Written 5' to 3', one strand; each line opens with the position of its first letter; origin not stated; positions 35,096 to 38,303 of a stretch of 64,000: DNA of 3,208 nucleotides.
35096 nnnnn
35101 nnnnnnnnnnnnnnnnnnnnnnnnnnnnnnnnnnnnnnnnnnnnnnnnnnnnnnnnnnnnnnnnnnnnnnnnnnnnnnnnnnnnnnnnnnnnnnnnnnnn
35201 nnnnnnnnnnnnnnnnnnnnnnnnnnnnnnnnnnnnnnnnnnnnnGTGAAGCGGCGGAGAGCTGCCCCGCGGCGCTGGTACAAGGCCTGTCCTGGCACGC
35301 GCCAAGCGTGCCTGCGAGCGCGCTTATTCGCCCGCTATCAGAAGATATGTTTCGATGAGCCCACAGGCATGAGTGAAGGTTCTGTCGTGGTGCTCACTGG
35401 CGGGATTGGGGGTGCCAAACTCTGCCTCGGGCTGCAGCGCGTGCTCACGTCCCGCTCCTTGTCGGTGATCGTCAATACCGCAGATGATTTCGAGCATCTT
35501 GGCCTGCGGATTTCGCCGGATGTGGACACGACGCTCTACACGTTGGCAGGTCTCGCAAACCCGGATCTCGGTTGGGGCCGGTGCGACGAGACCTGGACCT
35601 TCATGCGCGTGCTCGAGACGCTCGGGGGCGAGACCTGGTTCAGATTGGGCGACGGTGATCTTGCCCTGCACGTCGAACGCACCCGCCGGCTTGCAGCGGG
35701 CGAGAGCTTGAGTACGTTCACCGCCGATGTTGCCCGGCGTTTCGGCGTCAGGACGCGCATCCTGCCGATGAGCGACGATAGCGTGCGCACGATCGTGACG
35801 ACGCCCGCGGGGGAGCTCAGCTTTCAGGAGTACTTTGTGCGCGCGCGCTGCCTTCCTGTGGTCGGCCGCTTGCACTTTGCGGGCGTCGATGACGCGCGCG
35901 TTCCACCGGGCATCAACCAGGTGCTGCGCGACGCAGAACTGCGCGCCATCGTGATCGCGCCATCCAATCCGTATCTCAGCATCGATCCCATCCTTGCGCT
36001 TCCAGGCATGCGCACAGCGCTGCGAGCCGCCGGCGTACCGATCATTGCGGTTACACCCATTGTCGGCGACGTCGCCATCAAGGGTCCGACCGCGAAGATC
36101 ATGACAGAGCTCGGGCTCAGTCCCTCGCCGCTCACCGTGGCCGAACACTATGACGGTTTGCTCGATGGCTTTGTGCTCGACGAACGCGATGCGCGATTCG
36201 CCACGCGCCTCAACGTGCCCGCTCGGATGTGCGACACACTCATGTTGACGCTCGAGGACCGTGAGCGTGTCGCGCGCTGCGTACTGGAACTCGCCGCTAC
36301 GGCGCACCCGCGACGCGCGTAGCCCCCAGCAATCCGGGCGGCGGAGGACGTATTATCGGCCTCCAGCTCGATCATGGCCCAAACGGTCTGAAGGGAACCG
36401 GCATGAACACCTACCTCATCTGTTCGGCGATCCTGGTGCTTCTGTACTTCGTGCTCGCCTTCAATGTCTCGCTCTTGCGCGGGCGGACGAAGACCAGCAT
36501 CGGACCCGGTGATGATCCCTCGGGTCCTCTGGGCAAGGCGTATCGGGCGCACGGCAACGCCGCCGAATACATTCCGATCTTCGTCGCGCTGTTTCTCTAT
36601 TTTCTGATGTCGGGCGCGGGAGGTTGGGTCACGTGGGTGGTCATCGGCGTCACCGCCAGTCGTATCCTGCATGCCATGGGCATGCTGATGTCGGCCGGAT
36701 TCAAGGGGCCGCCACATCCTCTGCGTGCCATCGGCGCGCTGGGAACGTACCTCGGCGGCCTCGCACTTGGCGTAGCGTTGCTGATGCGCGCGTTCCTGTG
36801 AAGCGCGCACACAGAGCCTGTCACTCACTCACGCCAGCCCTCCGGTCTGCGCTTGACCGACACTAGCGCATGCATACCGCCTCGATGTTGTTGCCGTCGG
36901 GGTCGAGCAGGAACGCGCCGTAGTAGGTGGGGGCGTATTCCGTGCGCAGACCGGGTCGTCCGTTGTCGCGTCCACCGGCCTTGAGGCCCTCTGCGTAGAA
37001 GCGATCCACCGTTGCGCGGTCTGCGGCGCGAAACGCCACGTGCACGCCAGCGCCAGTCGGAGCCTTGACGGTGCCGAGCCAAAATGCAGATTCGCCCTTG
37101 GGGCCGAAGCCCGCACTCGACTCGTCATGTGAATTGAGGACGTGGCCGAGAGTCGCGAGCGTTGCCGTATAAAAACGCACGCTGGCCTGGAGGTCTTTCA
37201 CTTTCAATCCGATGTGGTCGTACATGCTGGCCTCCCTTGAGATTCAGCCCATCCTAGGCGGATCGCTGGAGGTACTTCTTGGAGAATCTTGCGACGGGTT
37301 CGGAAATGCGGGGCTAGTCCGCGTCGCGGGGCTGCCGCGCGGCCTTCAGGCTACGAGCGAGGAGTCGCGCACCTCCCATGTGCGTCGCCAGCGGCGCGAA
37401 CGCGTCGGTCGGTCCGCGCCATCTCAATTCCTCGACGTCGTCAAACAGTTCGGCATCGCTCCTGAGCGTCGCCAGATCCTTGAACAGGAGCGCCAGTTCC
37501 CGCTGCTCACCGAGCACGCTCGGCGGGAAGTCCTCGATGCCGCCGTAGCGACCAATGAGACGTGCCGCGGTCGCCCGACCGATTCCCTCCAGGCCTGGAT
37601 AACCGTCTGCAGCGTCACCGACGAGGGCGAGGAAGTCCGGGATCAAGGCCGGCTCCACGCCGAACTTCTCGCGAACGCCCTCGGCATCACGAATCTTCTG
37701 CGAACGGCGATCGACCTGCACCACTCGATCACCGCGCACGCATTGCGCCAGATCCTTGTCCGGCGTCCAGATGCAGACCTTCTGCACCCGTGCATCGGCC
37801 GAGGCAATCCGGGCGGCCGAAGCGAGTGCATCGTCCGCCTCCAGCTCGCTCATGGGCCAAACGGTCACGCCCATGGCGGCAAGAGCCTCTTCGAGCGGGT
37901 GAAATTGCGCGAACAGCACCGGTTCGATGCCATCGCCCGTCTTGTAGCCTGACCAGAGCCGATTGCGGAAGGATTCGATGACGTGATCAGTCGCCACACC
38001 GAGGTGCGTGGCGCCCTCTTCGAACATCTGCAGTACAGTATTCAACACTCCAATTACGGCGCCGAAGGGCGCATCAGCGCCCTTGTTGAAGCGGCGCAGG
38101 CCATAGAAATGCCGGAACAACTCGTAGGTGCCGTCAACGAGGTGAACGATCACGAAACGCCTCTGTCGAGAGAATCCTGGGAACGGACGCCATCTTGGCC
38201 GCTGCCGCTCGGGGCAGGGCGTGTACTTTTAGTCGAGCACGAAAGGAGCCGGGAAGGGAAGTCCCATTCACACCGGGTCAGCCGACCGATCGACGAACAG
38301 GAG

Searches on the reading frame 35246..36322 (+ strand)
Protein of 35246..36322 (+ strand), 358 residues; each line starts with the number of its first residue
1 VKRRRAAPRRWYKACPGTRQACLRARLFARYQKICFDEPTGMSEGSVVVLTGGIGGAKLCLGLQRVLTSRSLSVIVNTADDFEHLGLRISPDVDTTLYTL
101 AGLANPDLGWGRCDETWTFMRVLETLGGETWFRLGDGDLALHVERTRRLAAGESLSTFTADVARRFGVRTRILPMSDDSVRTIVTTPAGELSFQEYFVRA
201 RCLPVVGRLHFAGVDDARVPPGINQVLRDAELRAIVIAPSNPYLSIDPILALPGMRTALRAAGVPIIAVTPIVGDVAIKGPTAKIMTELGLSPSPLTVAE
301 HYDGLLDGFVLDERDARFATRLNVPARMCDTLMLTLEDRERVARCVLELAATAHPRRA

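Call 26: search_protein_families(library=pfam, proteins=[window:35246-36322:+], max_evalue=0.00001)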
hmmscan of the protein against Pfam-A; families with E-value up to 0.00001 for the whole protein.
window:35246-36322:+ (358 aa): 1 family
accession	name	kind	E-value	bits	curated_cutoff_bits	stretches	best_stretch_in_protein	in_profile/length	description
PF01933.23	CofD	-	2e-42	145.8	30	1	47-314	1-252/290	2-phospho-L-lactate transferase CofD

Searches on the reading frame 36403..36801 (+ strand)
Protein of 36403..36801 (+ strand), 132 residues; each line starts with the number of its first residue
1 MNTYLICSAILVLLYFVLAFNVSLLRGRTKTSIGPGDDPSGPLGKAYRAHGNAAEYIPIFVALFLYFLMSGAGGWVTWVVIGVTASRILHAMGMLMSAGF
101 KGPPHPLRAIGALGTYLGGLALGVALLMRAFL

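Call 56: search_protein_families(library=pfam, proteins=[window:36403-36801:+], max_evalue=0.00001)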
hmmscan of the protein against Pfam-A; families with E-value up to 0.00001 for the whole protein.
window:36403-36801:+ (132 aa): 1 family
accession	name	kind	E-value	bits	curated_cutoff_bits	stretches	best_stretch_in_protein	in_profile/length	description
PF01124.23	MAPEG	-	1.7e-20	73.9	23.4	1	5-127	2-128/129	MAPEG family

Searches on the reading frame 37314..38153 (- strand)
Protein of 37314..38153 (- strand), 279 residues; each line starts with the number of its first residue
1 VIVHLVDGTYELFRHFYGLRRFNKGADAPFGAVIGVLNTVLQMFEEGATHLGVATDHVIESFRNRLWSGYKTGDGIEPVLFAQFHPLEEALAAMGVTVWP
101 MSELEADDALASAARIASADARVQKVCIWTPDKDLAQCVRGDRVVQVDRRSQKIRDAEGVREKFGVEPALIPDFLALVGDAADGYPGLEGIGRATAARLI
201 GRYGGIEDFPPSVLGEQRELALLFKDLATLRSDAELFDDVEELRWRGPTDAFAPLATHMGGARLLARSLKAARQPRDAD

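Call 26: search_protein_families(library=pfam, proteins=[window:37314-38153:-], max_evalue=0.00001)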
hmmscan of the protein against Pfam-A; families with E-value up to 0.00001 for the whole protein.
window:37314-38153:- (279 aa): 2 families
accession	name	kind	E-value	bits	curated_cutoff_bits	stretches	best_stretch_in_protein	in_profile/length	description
PF02739.22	5_3_exonuc_N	-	1.6e-29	103.2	34.3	1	4-165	3-164/164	5'-3' exonuclease, N-terminal resolvase-like domain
PF01367.25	5_3_exonuc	-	9.9e-16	58.5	40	1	166-249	1-95/97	5'-3' exonuclease, C-terminal SAM fold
